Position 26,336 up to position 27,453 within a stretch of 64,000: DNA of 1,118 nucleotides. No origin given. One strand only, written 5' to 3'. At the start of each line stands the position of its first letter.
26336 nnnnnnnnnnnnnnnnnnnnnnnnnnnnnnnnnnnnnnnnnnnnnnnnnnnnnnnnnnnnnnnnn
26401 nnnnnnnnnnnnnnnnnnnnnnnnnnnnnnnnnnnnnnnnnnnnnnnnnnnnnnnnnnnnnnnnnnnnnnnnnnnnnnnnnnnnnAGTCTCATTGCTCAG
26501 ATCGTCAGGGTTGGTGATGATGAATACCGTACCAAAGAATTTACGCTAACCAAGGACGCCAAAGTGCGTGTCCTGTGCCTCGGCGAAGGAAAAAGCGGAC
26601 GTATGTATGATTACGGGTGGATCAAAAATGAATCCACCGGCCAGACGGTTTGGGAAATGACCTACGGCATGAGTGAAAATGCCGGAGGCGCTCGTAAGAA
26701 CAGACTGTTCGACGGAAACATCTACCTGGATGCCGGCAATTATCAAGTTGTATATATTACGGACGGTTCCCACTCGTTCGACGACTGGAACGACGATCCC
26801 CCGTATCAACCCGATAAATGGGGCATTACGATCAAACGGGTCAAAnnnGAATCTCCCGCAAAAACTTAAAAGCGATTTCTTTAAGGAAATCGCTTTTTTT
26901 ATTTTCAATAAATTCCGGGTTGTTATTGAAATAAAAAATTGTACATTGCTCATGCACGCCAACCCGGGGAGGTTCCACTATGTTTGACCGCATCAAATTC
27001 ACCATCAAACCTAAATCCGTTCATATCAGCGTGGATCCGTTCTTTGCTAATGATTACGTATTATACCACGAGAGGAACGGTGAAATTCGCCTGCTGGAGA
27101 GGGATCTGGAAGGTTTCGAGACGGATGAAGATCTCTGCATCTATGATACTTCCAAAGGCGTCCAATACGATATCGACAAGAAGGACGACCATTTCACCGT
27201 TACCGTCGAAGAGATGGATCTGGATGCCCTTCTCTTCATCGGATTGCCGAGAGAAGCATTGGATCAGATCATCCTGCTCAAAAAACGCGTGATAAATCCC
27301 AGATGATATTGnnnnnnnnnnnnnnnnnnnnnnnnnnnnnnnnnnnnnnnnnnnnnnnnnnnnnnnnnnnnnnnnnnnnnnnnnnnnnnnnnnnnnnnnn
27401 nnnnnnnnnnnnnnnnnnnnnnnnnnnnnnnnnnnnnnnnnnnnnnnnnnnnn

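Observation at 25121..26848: Secreted protein composed entirely of four tandem ~135 aa repeats of an unrecognised domain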

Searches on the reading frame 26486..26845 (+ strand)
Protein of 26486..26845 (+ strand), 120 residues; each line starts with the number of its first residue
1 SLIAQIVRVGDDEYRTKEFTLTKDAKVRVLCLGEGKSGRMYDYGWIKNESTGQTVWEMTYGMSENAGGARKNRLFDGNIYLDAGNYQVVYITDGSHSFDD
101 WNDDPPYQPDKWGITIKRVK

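Call 64: search_protein_families(library=pfam, proteins=[window:26486-26845:+], max_evalue=10)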
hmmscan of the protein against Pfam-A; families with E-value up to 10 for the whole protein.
window:26486-26845:+ (120 aa): 1 family
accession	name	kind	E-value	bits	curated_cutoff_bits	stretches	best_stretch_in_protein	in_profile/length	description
PF16561.11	AMPK1_CBM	-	0.076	13.7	26.8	1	56-100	23-61/85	Glycogen recognition site of AMP-activated protein kinase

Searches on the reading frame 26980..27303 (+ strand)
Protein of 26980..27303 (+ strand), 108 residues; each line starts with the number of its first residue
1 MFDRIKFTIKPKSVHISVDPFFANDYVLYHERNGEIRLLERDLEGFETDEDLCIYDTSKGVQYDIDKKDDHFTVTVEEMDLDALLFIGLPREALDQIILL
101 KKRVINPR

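Call 36: search_protein_families(library=pfam, proteins=[window:26980-27303:+], max_evalue=0.001)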
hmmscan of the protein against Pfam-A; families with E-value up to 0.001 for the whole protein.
window:26980-27303:+ (108 aa): 0 families

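Call 72: find_homologous_proteins(query=window:26980-27303:+)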
Query window:26980-27303:+ (108 aa): 16 proteins with E <= 0.001 among 18 candidates.
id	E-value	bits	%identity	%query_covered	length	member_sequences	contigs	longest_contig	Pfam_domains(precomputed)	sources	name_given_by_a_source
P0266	3.8e-58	212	90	100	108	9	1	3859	-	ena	-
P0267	1.7e-55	203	85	100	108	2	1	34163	-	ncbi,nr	ncbi:hypothetical protein JNM05_04610 [bacterium]|nr:hypothetical protein [bacterium]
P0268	6.7e-55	201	87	100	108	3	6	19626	-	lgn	-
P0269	1.1e-54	201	84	100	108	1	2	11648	-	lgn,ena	-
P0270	9.0e-49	182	77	100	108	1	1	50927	-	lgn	-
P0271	1.2e-39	152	71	99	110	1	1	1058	-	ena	-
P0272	2.6e-39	151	67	100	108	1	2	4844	-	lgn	-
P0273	8.7e-39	150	67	99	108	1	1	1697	-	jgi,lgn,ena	-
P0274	1.0e-38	149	69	99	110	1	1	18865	-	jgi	-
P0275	5.3e-38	147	65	100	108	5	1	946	-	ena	-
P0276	1.7e-37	145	64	100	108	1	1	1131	-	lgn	-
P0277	2.4e-37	145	65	100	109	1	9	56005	-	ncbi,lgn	-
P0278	1.0e-36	143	63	100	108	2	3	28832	-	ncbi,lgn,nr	ncbi:hypothetical protein HUU42_13000 [bacterium]|nr:hypothetical protein [bacterium]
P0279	1.3e-36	143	63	100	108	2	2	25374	-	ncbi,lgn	-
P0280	1.1e-34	136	64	100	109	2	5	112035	-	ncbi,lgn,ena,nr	ncbi:MAG: hypothetical protein KDC45_04445 [Bacteroidetes bacterium]|nr:hypothetical protein [Bacter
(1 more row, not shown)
